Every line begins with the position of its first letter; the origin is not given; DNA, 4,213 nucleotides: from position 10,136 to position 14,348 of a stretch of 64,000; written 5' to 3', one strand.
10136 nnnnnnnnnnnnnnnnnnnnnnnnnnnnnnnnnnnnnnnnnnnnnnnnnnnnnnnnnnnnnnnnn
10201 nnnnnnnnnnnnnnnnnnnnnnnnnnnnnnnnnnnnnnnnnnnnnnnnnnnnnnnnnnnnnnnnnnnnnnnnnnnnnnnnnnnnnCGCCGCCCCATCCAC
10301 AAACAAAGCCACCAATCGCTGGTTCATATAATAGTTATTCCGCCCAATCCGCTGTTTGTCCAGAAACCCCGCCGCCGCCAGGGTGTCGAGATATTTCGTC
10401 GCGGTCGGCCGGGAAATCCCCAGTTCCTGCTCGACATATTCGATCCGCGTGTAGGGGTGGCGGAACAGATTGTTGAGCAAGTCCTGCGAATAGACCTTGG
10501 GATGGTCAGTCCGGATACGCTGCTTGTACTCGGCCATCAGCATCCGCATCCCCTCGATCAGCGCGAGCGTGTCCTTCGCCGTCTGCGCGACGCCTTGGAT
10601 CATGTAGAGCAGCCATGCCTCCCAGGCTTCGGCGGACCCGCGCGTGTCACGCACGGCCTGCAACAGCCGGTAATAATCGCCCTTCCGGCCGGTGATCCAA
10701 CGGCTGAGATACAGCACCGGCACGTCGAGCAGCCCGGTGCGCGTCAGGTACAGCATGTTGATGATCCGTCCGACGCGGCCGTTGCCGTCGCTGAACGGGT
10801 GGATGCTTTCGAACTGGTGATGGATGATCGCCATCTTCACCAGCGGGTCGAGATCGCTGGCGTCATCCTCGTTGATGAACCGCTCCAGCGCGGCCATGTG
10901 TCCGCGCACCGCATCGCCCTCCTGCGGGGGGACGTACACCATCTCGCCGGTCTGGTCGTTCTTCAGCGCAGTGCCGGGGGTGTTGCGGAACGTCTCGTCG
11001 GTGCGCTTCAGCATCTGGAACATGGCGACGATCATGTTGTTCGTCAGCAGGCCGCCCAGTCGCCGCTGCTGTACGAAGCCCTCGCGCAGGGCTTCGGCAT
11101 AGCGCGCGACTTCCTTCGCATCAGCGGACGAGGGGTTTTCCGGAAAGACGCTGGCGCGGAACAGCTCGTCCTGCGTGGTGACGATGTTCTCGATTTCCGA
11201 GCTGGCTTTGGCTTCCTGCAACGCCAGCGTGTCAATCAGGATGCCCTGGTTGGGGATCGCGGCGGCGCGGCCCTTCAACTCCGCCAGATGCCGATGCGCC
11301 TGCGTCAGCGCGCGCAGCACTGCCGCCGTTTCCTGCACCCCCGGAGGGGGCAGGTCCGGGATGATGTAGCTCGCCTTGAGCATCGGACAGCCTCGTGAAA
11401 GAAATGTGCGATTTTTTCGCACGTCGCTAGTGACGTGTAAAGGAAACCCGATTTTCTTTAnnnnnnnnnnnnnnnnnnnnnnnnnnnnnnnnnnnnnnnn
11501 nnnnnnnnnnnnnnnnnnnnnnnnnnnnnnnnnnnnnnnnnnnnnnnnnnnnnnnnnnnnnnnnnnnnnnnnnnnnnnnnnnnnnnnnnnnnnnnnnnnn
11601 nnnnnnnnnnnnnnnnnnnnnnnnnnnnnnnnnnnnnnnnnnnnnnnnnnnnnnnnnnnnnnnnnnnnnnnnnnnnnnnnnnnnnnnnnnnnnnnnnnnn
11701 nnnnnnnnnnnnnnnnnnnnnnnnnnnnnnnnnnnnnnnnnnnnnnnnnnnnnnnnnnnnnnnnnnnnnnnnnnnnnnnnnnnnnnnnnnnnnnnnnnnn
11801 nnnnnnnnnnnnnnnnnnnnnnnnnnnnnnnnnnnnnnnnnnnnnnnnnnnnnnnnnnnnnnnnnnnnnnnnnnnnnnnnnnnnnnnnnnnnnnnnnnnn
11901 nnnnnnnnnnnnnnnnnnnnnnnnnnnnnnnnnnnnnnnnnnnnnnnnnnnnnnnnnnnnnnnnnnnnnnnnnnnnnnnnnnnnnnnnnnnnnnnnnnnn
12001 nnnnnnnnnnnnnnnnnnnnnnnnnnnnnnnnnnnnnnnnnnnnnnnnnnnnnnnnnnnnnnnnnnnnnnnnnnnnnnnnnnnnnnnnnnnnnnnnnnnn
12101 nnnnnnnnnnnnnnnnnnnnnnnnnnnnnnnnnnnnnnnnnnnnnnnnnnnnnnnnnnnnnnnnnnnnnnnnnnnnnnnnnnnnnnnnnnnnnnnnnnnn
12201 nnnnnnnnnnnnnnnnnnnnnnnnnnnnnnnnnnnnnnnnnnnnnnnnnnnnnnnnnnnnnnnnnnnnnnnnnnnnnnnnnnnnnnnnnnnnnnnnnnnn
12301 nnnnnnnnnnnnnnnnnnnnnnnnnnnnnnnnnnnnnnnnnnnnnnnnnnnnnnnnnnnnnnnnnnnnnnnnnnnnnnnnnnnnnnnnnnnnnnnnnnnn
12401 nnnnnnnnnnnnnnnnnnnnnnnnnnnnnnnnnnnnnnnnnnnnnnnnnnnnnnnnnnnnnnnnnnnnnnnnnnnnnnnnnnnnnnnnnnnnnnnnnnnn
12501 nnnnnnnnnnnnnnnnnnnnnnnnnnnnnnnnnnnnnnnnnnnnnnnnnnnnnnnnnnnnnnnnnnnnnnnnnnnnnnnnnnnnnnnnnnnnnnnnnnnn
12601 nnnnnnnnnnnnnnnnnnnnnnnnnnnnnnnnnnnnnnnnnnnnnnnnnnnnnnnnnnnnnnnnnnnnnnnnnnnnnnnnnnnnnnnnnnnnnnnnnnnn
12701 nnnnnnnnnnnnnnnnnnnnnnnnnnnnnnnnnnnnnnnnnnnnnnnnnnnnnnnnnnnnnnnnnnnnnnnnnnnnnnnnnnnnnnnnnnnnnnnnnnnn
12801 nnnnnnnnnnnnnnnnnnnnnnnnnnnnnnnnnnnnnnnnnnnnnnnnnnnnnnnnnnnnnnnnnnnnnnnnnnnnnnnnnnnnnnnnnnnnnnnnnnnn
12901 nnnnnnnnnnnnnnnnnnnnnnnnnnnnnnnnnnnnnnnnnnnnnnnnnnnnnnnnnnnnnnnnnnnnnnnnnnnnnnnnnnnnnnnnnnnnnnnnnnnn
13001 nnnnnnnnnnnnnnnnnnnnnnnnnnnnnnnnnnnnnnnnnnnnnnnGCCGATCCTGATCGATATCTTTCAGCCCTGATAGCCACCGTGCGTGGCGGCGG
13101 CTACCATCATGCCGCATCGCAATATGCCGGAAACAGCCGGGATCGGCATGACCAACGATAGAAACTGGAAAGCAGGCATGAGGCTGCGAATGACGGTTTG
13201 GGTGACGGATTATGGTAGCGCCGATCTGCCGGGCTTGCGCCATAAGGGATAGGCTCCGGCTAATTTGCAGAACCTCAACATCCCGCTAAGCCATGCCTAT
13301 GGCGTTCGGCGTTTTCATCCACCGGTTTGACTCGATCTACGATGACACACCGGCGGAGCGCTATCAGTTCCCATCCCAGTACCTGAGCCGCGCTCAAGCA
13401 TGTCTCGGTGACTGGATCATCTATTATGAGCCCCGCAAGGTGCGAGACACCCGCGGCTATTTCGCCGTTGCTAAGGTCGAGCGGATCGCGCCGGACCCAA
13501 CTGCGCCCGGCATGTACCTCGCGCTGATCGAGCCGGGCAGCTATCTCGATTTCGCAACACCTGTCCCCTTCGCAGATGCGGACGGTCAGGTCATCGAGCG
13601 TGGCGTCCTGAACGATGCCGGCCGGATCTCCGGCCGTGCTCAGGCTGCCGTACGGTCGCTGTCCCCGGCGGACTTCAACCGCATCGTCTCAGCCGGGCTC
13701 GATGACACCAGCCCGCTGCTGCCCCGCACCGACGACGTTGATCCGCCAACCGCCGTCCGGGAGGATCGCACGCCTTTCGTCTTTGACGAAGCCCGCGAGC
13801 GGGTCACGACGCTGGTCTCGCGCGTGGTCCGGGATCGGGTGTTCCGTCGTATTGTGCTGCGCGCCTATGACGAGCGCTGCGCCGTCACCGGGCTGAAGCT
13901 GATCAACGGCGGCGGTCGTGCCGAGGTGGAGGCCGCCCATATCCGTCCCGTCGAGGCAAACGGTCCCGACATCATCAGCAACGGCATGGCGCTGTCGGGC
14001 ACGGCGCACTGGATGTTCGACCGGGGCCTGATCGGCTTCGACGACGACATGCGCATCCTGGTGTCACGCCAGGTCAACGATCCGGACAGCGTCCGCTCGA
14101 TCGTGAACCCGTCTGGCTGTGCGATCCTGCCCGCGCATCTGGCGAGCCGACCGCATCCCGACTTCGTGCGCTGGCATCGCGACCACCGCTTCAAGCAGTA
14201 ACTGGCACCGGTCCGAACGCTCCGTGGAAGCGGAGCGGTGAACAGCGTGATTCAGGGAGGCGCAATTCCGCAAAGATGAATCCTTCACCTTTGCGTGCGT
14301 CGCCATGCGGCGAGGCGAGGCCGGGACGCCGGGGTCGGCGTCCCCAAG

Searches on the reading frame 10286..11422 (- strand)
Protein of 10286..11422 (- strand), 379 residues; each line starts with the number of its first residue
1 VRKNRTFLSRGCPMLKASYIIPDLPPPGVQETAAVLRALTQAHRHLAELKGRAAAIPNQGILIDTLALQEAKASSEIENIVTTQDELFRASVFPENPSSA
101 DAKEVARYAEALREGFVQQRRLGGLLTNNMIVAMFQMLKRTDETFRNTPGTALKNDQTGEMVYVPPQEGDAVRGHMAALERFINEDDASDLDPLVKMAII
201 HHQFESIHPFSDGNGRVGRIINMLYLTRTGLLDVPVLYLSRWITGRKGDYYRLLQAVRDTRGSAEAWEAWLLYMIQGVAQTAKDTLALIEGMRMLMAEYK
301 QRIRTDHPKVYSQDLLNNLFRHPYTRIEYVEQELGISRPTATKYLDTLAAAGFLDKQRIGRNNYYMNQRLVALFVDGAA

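Call 10: search_protein_families(library=pfam, proteins=[window:10286-11422:-], max_evalue=0.001)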
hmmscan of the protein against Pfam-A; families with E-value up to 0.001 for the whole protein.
window:10286-11422:- (379 aa): 5 families
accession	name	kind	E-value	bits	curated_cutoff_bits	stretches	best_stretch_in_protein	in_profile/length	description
PF13784.11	Fic_N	-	4.6e-27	94.3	26.7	1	36-116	1-81/82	Fic/DOC family N-terminal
PF21248.3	SoFic-like_C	-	6.5e-24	84.4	27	1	295-370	1-76/76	Protein adenylyltransferase SoFic-like, C-terminal domain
PF02661.23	Fic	-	2e-16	61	24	1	142-226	12-93/93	Fic/DOC family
PF12802.13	MarR_2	-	0.00047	20.7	27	0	315-358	10-54/61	MarR family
PF09339.16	HTH_IclR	-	0.00095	19.3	22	0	332-357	26-51/52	IclR helix-turn-helix domain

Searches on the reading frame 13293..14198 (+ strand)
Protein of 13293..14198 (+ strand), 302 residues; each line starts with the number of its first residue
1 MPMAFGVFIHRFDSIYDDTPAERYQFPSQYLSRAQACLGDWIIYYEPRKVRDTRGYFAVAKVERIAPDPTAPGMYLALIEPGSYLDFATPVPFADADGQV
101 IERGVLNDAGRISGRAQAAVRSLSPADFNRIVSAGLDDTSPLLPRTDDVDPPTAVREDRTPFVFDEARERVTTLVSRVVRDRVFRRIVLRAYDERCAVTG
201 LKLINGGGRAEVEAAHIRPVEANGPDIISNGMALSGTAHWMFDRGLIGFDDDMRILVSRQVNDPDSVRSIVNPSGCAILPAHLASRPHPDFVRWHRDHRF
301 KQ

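Call 10: search_protein_families(library=pfam, proteins=[window:13293-14198:+], max_evalue=0.001)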
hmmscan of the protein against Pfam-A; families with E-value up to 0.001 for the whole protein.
window:13293-14198:+ (302 aa): 1 family
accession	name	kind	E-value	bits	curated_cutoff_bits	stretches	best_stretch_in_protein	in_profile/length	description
PF13391.12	HNH_2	-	8.8e-10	38.7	21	1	196-250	1-66/66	HNH endonuclease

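Call 91: search_protein_families(library=padloc, alignment_id=A8, max_evalue=1e-12)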
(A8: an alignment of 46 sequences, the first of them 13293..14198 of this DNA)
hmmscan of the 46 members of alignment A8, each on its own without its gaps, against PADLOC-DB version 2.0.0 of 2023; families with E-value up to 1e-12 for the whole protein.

A. member 1, window:13293-14198:+ (302 aa): 1 family
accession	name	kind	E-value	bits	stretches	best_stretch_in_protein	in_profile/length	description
PDLC04132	HNH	-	5.2e-18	63.2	1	167-301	141-273/286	-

B. families by the number of members that match (of 46 scanned): 112 families (the first 25 are shown)
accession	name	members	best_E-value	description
PDLC03040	REase_I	1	0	Type I restriction enzyme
PDLC03019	MTase_I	1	2.4e-195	Type I methyltransferase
PDLC03035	MTase_I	1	6e-116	Type I methyltransferase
PDLC03963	SoFic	1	4.5e-115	-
PDLC03240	MTase_II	1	7.3e-111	Type II methyltransferase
PDLC03877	NsnA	1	7.4e-110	-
PDLC03878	NsnB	1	4.9e-97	-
PDLC03136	Specificity_I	1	9.3e-91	Type I specificity subunit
PDLC03086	Specificity_I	1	2.4e-85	Type I specificity subunit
PDLC03031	MTase_I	1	4.3e-82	Type I methyltransferase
PDLC03068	Specificity_I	1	2.9e-81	Type I specificity subunit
PDLC03914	NsnC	1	2.4e-76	-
PDLC03089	Specificity_I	1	1.7e-74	Type I specificity subunit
PDLC03022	MTase_I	1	7.3e-74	Type I methyltransferase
PDLC03063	Specificity_I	1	8.3e-71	Type I specificity subunit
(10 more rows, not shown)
